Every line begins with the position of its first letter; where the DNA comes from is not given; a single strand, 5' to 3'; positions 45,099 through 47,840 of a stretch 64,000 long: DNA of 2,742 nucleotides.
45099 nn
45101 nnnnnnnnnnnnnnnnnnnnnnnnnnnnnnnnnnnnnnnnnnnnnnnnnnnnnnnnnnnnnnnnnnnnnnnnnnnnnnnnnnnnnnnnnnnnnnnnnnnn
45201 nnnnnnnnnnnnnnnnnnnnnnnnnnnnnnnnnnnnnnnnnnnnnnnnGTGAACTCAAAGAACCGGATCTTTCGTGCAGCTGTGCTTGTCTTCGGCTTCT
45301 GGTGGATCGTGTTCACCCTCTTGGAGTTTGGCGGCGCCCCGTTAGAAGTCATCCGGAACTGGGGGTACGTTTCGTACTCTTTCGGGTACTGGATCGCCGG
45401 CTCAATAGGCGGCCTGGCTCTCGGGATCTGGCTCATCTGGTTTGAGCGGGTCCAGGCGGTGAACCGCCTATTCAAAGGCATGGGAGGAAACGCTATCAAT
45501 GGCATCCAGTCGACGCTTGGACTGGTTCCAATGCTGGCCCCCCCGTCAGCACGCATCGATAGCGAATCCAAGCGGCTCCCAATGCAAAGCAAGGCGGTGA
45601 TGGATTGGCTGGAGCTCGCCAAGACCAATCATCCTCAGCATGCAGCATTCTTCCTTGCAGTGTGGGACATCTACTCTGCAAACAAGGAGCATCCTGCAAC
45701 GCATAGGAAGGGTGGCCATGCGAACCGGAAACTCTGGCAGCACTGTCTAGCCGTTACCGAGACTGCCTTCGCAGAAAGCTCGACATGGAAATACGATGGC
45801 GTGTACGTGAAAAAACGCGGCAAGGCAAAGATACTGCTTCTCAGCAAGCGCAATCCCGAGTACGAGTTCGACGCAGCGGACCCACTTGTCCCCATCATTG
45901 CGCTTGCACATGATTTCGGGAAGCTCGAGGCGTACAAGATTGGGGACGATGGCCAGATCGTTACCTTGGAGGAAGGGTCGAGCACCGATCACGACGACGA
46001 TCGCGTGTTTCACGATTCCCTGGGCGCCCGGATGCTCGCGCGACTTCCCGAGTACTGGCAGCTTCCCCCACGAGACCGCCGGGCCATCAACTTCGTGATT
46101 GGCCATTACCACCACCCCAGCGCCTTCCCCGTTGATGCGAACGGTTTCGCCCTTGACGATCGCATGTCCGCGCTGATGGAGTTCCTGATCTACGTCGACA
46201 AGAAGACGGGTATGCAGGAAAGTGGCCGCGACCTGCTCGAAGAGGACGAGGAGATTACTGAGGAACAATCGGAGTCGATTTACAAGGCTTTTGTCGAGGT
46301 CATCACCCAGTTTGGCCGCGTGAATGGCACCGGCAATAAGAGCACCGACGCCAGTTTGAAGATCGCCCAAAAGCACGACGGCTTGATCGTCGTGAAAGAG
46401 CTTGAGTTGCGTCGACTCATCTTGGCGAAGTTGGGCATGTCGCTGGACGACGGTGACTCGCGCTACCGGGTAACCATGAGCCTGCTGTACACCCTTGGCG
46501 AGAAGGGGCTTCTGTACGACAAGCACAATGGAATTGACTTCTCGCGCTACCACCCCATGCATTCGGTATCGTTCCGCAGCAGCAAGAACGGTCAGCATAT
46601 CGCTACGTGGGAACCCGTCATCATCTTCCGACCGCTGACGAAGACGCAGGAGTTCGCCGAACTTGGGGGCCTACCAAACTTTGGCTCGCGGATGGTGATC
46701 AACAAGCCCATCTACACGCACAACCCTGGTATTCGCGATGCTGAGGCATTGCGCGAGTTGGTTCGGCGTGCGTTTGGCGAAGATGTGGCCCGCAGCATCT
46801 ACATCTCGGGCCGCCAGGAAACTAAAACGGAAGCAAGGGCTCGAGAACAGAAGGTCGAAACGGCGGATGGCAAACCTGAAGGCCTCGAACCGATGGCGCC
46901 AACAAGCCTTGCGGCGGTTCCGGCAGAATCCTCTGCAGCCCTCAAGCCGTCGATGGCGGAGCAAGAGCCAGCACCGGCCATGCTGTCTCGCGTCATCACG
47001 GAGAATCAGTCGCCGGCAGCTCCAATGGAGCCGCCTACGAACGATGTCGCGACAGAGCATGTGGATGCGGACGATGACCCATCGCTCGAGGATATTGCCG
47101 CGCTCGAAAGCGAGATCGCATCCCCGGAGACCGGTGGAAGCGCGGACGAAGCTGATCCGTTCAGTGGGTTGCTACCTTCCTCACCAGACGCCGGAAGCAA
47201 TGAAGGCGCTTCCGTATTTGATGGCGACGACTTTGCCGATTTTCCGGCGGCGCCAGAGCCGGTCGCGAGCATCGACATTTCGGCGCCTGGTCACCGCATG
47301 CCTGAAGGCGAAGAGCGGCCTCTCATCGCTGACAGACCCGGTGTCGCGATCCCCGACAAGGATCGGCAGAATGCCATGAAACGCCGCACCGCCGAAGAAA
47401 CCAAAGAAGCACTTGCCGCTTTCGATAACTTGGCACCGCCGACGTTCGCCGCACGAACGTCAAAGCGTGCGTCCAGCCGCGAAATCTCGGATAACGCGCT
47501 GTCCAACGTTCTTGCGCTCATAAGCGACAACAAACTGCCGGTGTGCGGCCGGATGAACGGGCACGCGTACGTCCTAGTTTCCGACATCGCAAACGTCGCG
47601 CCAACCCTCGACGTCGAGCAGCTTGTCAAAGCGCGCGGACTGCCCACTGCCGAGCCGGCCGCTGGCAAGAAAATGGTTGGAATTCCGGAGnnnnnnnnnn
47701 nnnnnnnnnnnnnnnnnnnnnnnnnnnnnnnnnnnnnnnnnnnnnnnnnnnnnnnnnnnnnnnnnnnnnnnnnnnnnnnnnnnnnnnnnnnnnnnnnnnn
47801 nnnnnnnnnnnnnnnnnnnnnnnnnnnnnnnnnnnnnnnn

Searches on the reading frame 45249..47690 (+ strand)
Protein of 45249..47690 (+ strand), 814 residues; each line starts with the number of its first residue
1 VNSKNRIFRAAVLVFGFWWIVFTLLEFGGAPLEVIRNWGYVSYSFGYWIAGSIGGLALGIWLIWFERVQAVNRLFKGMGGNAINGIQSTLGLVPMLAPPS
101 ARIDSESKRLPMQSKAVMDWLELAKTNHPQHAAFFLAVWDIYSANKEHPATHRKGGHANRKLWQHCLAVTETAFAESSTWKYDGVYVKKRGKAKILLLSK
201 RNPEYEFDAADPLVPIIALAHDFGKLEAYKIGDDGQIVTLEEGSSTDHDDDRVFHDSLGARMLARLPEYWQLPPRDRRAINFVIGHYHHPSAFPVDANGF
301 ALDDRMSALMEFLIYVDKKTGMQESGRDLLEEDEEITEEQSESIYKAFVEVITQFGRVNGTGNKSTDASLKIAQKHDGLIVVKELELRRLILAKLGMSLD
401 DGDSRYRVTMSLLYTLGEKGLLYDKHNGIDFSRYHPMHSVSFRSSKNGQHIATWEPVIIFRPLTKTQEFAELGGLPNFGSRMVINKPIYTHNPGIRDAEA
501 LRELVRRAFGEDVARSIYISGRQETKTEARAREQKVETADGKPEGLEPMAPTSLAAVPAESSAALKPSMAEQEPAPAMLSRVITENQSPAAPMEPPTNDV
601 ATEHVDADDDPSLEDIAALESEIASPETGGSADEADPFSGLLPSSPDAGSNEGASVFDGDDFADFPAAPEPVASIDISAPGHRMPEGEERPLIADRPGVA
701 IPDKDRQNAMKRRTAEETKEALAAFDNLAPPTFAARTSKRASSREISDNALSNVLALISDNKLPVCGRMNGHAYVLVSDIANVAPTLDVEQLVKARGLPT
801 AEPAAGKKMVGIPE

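Call 9: search_protein_families(library=pfam, proteins=[window:45249-47690:+], max_evalue=0.01)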
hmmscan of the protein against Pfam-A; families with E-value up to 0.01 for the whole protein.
window:45249-47690:+ (814 aa): 1 family
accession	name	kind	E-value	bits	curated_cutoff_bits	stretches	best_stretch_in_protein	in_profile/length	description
PF18019.7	Cas3_HD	-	9.7e-05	22.9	23.1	1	159-291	12-133/207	Cas3, HD domain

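Call 19: search_protein_families(library=ncbifam, proteins=[window:45249-47690:+], max_evalue=0.01)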
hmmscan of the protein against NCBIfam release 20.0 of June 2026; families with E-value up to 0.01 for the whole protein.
window:45249-47690:+ (814 aa): 1 family
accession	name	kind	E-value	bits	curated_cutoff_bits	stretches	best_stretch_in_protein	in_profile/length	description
TIGR01596.1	cas3_HD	equivalog_domain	0.0046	17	43.45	1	209-341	28-132/178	CRISPR-associated endonuclease Cas3''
